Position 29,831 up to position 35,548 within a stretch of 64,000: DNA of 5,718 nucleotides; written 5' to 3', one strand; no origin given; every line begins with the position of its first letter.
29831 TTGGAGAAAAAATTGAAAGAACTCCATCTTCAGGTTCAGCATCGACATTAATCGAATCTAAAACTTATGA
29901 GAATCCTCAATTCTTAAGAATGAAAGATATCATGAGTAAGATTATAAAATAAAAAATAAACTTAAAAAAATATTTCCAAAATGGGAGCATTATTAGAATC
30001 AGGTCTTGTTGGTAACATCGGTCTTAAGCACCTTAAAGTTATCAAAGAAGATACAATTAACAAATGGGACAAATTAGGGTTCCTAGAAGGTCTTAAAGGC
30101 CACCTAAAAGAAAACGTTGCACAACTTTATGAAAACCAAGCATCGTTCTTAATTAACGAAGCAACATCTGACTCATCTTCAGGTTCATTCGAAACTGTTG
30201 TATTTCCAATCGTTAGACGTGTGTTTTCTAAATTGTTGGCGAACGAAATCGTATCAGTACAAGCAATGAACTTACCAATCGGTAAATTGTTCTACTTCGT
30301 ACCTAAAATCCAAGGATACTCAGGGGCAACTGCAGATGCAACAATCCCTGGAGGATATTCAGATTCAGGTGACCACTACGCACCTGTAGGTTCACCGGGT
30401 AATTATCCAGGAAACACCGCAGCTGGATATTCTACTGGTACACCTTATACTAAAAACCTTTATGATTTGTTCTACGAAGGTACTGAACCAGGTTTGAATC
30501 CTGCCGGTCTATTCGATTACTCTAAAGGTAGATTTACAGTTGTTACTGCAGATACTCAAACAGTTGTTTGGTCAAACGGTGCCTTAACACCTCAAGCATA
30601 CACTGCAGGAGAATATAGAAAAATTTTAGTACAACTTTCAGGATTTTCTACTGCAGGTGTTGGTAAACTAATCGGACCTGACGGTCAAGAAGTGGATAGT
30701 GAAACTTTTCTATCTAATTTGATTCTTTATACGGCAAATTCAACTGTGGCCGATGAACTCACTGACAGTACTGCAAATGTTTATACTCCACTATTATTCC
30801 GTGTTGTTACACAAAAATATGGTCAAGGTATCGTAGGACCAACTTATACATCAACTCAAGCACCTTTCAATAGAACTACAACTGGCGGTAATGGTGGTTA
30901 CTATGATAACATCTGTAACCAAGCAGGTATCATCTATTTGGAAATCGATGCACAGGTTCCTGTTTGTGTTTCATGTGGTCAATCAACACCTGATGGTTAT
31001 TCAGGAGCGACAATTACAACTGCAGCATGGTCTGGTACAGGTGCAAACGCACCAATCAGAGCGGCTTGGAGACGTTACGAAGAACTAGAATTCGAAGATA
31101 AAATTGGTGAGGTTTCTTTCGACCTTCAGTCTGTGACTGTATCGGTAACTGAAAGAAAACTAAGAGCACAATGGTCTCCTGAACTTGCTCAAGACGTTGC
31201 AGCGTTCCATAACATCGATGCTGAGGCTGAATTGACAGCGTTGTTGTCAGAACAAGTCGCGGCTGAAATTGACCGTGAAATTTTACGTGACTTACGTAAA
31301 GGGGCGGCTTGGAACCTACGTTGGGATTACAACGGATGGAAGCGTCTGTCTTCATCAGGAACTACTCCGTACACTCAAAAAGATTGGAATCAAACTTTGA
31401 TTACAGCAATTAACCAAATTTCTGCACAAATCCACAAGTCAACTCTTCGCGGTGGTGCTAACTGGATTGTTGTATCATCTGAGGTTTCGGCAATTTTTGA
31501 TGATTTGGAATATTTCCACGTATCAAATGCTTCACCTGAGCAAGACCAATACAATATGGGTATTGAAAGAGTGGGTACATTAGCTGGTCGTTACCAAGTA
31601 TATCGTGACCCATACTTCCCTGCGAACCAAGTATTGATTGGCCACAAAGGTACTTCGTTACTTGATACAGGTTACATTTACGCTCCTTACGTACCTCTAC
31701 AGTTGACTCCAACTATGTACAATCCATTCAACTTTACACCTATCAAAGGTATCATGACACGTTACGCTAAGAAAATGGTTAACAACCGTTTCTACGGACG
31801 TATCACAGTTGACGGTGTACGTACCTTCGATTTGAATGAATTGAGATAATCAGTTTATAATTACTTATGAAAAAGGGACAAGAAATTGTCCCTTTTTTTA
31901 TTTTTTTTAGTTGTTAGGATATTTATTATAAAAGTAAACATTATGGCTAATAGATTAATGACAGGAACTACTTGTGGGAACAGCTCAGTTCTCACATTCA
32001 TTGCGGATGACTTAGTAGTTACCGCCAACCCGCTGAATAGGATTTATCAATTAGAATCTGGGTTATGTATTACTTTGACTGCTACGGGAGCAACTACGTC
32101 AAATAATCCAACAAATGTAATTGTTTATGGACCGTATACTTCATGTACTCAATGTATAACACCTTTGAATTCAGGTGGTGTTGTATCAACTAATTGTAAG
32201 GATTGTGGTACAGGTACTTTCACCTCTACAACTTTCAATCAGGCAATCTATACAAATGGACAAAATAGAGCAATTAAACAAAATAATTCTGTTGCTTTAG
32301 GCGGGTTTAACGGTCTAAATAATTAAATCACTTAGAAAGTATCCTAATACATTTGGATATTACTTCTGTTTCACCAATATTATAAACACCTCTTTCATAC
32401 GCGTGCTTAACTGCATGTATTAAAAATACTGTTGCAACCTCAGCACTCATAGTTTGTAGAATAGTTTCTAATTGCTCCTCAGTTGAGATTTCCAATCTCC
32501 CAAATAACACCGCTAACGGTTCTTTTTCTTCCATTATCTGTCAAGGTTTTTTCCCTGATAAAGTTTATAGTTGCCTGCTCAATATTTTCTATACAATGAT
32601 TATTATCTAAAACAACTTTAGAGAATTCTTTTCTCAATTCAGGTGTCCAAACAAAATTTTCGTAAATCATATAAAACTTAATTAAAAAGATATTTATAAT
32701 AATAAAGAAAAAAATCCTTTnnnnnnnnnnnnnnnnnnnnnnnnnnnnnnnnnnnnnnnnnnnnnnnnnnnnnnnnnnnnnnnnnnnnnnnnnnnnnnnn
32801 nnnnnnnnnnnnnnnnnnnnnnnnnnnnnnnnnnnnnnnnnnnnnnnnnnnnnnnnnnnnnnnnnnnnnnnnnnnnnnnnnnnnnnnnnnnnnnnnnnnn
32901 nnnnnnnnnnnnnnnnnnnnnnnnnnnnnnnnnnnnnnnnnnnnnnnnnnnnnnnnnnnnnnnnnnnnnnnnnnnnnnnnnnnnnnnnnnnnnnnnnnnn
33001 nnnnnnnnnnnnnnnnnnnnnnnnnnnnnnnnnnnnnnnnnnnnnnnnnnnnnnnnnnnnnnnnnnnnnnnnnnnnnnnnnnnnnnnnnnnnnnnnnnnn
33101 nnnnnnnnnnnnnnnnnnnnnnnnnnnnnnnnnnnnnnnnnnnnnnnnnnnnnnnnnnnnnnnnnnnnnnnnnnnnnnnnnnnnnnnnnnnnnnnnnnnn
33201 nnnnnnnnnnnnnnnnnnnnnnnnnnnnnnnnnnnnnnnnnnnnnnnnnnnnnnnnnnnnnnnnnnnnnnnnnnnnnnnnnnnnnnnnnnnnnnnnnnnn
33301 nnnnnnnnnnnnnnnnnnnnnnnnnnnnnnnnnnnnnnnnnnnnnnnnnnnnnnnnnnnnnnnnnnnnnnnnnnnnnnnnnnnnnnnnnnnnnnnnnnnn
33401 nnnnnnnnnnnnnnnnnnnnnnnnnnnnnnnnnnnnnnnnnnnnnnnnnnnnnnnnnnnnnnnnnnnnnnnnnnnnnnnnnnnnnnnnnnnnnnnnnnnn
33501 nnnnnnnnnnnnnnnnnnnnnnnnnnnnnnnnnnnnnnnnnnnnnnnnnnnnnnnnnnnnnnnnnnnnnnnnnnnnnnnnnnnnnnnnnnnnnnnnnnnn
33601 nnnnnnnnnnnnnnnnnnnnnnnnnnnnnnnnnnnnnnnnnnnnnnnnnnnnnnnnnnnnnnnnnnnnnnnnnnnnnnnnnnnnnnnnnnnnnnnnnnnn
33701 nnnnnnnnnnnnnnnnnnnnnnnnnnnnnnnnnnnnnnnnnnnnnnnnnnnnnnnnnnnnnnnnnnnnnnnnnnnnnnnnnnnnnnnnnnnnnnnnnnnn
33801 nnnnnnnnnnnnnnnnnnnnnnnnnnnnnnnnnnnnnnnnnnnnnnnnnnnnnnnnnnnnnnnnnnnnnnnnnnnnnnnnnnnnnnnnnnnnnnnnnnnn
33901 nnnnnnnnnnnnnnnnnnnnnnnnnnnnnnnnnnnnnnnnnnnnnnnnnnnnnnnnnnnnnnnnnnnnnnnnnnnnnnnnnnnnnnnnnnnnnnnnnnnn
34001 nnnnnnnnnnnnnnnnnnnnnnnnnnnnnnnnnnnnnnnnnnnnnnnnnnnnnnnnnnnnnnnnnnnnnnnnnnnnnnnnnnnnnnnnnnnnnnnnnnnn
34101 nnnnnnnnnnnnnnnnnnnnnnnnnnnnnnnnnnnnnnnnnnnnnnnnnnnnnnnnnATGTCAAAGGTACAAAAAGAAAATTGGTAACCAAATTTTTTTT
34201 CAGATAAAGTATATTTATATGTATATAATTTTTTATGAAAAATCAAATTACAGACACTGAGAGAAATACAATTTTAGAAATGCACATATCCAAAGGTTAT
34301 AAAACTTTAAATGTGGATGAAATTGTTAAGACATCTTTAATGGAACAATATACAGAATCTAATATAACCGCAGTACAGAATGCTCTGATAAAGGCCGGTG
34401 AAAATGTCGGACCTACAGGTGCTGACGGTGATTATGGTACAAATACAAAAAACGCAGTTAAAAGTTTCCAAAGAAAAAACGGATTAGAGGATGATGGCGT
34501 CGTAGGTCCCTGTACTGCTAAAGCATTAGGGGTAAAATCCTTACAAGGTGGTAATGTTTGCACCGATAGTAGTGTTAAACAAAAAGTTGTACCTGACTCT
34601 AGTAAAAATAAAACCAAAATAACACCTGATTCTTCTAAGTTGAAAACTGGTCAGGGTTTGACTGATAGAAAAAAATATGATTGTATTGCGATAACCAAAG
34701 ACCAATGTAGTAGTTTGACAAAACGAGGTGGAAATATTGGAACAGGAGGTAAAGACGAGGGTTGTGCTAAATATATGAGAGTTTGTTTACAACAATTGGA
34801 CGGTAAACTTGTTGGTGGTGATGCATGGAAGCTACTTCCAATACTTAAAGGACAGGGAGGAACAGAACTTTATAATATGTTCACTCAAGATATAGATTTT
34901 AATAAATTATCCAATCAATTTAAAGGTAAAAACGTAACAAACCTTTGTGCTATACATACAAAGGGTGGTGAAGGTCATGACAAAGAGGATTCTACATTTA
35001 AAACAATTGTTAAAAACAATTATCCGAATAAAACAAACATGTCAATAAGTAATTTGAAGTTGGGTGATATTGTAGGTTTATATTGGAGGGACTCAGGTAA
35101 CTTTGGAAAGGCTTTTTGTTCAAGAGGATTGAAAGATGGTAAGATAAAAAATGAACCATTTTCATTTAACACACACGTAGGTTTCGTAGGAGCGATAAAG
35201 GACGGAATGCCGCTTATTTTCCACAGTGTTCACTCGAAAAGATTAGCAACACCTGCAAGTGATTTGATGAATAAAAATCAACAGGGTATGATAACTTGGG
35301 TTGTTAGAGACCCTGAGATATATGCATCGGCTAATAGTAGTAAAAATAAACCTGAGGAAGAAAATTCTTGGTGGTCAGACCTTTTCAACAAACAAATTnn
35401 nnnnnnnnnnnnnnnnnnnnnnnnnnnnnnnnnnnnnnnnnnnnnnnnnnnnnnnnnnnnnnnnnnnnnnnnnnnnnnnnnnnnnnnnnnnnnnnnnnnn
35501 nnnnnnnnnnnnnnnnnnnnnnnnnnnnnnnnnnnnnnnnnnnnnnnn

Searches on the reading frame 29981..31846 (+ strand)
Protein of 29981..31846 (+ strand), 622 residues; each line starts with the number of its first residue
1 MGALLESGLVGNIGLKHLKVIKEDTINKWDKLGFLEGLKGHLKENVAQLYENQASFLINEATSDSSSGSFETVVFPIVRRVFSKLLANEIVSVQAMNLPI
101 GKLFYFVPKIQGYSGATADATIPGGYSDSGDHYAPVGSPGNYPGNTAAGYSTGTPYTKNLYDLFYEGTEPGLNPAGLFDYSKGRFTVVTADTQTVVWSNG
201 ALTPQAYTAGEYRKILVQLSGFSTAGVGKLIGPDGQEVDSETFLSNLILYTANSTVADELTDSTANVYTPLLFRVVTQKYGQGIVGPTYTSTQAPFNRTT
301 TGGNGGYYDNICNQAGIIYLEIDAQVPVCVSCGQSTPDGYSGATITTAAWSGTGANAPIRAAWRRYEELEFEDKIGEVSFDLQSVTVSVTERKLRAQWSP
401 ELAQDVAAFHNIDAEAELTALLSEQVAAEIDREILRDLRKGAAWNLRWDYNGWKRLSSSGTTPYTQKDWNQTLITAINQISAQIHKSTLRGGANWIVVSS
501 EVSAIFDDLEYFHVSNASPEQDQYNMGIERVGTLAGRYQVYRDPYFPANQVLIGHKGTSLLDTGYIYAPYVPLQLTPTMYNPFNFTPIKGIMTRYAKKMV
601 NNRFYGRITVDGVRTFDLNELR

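Call 7: search_protein_families(library=pfam, proteins=[window:29981-31846:+], max_evalue=0.001)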
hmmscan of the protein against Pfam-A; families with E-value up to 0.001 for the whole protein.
window:29981-31846:+ (622 aa): 1 family
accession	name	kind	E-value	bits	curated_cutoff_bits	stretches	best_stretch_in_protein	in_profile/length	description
PF07068.17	Gp23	-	1.5e-73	248.8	24.4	2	355-607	112-356/376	Major capsid protein Gp23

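Call 17: search_dna_similar(query=window:29981-31846:+, collection=phages, mode=protein, max_rows=15)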
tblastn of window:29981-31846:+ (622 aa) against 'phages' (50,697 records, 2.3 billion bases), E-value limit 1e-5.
Records with a match: 2574; places in all: 2596; records where one place covers at least 80% of the query: 0.
Best place of each record, by identity: <60% 2574.
By first word of the organism name: Escherichia 671; Synechococcus 388; Klebsiella 331; Salmonella 203; Vibrio 134; Shigella 89; Aeromonas 86; Acinetobacter 71; Cyanophage 61; Enterobacter 58; and 61 more.
By host as written in the record: - 455; Escherichia coli 282; Klebsiella pneumoniae 115; Synechococcus 107; Escherichia coli O157:H7 39; Synechococcus sp. 38; Salmonella enterica 29; Synechococcus sp. WH7803 28; and 573 more.
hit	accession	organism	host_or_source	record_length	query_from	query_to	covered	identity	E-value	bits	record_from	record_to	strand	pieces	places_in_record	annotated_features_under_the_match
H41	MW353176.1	Flavobacterium phage vB_FspM_immuto_3-5A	Flavobacterium sp. LMO8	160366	14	615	73%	36.3%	3e-57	281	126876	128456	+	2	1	major capsid protein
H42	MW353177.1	Flavobacterium phage vB_FspM_immuto_13-6C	Flavobacterium sp. LMO8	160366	14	615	73%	36.3%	3e-57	281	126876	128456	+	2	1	major capsid protein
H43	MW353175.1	Flavobacterium phage vB_FspM_immuto_2-6A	Flavobacterium sp. LMO8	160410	14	615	73%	36.3%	3e-57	281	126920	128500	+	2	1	major capsid protein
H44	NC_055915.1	Flavobacterium phage vB_FspM_immuto_2-6A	Flavobacterium sp. LMO8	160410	14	615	73%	36.3%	3e-57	281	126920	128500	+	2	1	major capsid protein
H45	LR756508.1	uncultured phage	metagenomic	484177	26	611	51%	46.8%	3e-61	295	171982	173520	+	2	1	record has no annotation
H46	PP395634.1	Microcystis phage Mel-JY01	Microcystis elabens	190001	19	613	53%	42.5%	3e-60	299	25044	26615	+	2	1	capsid protein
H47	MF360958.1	Salicola phage SCTP-2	Salicola sp. PV4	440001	29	596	53%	33.3%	3e-23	168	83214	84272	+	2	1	95: major capsid protein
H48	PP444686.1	Klebsiella phage vB_KM5a1-KLB1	Klebsiella sp. M5a1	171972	210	595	62%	27.0%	3e-23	111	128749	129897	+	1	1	major capsid protein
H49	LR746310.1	Klebsiella phage vB_KpnM_05F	-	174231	210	595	62%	27.0%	3e-23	111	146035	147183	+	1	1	major capsid protein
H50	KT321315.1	Enterobacter phage phiEap-3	Enterobacter aerogenes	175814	210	595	62%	27.0%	3e-23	111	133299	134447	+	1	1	major capsid protein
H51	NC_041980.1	Enterobacter phage phiEap-3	Enterobacter aerogenes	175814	210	595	62%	27.0%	3e-23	111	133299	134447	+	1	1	major head protein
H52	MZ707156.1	Klebsiella phage PSKm2DI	Klebsiella michiganensis PS_Koxy2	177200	210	595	62%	27.0%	3e-23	111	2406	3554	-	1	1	major capsid protein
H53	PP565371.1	Klebsiella phage vB_CRKPVQ_22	Klebsiella pneumoniae ...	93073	210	595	62%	27.0%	3e-23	111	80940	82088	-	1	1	major capsid protein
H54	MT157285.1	Klebsiella phage P-KP2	Klebsiella pneumoniae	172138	210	595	62%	27.0%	3e-23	111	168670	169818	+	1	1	major capsid protein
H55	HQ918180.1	Klebsiella phage KP27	Klebsiella pneumoniae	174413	210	595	62%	27.0%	3e-23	111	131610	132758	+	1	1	major capsid protein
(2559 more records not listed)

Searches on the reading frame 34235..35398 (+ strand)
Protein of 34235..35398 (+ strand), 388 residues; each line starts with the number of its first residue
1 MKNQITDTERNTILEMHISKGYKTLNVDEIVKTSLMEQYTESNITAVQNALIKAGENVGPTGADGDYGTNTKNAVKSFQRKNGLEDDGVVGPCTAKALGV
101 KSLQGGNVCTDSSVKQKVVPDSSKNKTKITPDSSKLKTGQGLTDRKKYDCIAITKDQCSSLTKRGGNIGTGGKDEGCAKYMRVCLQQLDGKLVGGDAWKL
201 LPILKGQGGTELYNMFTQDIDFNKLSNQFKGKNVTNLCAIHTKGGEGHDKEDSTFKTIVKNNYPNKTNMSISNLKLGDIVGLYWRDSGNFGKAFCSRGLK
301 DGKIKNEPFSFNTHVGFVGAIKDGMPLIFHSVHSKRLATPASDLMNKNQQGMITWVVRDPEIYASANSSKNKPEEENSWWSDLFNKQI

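Call 8: search_protein_families(library=pfam, proteins=[window:34235-35398:+], max_evalue=0.001)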
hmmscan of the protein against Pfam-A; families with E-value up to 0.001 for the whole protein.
window:34235-35398:+ (388 aa): 1 family
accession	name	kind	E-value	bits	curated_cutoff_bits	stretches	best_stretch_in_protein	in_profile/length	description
PF01471.23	PG_binding_1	-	1e-14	54.8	23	1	41-98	2-57/57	Putative peptidoglycan binding domain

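Call 65: search_protein_families(library=phrogs, proteins=[window:34235-35398:+], max_evalue=0.001)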
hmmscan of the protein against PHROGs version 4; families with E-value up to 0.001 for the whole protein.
window:34235-35398:+ (388 aa): 9 families
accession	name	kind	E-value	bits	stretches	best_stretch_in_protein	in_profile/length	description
phrog_1493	-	lysis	5.3e-16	59.8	1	40-119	246-325/394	endolysin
phrog_2649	-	lysis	1.8e-13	52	1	34-110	174-243/261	endolysin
phrog_1224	-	head and packaging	2.3e-11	44.6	1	35-100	4-66/438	endolysin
phrog_17214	-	lysis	1.7e-09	38.8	1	41-102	251-316/322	endolysin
phrog_6707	-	lysis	1.5e-07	31.6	1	40-112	184-255/311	endolysin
phrog_1512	-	lysis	2.3e-07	32.1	1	33-120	175-264/314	endolysin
phrog_16428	-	lysis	5.3e-07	29.7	1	43-98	462-518/520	endolysin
phrog_880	-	lysis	4.5e-05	24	1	40-100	372-433/435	endolysin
phrog_9589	-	lysis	8.4e-05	23.6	1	36-98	204-268/281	endolysin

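Call 84: search_solved_structures(query=window:34235-35398:+, max_evalue=1)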
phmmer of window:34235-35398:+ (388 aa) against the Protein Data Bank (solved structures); distinct sequences matched with E-value up to 1: 17.
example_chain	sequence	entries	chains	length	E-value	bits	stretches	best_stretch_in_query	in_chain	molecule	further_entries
5tv7_A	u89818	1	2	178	1.6e-06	30.5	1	40-99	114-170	Putative peptidoglycan-binding/hydrolysing protein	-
4nso_A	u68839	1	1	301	1.7e-05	27.1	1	42-81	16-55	Effector protein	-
4lpq_A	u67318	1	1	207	2.3e-05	26.7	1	43-99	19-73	ErfK/YbiS/YcfS/YnhG family protein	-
5nm7_G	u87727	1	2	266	0.0048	19.1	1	43-100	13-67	Peptidoglycan-binding domain 1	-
3bkh_A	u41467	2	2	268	0.005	19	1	46-98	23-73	lytic transglycosylase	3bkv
9xps_S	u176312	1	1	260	0.0052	19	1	46-98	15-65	Endolysin gp144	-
7rum_A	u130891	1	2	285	0.0066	18.6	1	43-98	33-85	Endolysin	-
1lbu_A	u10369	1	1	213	0.014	17.5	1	61-97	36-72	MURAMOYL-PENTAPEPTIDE CARBOXYPEPTIDASE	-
7dss_4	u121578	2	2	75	0.14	14.3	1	26-74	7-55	VP4 of O-type FMDV capsid | VP4 of O type FMDV capsid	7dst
9h68_A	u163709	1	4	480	0.17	14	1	49-91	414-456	Spore cortex-lytic enzyme pre-pro-form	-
1bbt_4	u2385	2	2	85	0.17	13.9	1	26-74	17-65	FOOT-AND-MOUTH DISEASE VIRUS (SUBUNIT VP4) | PROTEIN (GENOME POLYPROTEIN)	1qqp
7enp_4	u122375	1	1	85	0.19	13.9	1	26-74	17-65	VP4 of O type FMDV capsid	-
7aj9_A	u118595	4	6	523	0.2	13.7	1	67-100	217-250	L,D-transpeptidase YcbB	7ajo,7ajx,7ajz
6tci_A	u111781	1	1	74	0.26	13.4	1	59-98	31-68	Spore cortex-lytic enzyme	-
1d9k_A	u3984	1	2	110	0.42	12.7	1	207-298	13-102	T-CELL RECEPTOR D10 (ALPHA CHAIN)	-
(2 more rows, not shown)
